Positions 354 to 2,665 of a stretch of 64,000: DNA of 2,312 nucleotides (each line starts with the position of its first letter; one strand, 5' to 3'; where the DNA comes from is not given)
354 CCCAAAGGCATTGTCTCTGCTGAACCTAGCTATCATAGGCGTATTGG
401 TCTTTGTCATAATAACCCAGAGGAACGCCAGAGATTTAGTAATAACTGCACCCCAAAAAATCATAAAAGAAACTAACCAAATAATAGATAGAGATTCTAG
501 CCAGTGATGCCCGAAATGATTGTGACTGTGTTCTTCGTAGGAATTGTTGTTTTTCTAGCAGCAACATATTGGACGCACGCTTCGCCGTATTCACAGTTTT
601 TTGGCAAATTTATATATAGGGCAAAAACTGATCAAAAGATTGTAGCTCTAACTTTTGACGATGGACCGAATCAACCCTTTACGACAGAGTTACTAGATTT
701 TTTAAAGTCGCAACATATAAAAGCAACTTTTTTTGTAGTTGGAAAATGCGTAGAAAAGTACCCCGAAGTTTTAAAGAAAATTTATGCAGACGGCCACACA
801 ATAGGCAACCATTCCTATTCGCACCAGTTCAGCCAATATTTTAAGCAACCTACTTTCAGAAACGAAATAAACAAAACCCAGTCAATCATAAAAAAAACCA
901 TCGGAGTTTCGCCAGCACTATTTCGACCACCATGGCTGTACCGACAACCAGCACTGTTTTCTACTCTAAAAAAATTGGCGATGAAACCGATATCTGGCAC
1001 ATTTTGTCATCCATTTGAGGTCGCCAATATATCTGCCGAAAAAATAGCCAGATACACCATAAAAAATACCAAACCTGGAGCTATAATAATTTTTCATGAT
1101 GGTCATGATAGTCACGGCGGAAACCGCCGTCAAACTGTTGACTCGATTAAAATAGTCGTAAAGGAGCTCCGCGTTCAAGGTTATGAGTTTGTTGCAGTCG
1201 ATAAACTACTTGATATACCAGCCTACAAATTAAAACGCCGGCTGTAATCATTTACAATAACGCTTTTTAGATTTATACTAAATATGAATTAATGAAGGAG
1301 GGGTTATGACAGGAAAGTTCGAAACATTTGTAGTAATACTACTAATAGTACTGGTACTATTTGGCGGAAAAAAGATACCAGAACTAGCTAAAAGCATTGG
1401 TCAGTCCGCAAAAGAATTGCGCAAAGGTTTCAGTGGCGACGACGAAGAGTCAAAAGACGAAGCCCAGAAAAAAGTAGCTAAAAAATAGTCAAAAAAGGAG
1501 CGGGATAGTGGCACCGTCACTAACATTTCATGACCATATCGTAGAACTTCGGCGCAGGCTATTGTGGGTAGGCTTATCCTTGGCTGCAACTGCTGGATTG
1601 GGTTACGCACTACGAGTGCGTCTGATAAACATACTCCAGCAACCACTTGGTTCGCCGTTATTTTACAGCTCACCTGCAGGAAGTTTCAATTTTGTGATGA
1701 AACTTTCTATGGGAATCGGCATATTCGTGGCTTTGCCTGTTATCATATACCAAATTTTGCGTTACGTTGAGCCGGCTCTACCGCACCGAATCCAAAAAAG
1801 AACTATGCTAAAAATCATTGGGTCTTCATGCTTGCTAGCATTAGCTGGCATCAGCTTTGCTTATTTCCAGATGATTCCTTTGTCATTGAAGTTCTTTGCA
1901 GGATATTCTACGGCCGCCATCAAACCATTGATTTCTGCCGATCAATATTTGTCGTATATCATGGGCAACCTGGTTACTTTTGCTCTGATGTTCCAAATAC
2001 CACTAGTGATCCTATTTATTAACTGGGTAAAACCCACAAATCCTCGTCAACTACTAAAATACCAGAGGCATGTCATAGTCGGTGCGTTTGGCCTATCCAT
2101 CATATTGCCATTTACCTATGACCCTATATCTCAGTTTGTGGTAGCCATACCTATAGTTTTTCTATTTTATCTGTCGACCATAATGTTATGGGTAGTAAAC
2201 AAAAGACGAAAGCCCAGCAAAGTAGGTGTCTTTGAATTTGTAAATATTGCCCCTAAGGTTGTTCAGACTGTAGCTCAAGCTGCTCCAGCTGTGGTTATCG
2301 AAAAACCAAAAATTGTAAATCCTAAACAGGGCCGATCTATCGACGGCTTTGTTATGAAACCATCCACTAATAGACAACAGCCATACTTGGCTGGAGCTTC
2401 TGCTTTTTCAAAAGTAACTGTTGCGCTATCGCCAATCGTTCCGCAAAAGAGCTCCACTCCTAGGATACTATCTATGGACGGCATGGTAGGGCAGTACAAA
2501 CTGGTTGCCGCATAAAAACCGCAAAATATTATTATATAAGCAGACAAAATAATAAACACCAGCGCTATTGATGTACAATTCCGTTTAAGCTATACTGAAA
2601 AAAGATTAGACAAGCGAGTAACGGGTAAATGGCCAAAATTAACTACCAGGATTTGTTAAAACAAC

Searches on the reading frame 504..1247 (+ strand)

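Call 16: search_protein_families(library=pfam, proteins=[window:504-1247:+], max_evalue=0.001)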
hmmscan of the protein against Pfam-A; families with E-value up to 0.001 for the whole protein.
window:504-1247:+ (247 aa): 3 families
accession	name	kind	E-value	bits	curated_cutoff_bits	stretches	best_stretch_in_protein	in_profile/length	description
PF01522.26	Polysacc_deac_1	-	1.7e-35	122.1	23.1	1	40-161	2-122/124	Polysaccharide deacetylase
PF03065.20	Glyco_hydro_57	-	0.00033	20.5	21.2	0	100-161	105-167/291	Glycosyl hydrolase family 57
PF10096.14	DUF2334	-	0.0005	20.1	26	0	61-142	19-123/203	Uncharacterized protein conserved in bacteria (DUF2334)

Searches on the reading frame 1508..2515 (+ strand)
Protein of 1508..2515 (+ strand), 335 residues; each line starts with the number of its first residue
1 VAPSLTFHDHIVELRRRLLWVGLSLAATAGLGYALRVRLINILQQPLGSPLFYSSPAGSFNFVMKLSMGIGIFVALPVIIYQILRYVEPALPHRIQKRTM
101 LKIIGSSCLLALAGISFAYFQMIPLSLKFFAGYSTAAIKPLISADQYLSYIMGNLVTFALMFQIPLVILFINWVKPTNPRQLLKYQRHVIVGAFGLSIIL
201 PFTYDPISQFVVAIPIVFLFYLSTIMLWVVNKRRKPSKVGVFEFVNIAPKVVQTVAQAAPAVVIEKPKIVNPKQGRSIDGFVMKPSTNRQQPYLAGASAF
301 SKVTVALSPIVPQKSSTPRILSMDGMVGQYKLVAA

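Call 16: search_protein_families(library=pfam, proteins=[window:1508-2515:+], max_evalue=0.001)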
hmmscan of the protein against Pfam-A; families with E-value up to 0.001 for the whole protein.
window:1508-2515:+ (335 aa): 1 family
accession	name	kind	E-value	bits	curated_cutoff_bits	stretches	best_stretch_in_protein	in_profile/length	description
PF00902.23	TatC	-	3.7e-47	161.3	25.1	1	9-215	1-208/208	Sec-independent protein translocase protein (TatC)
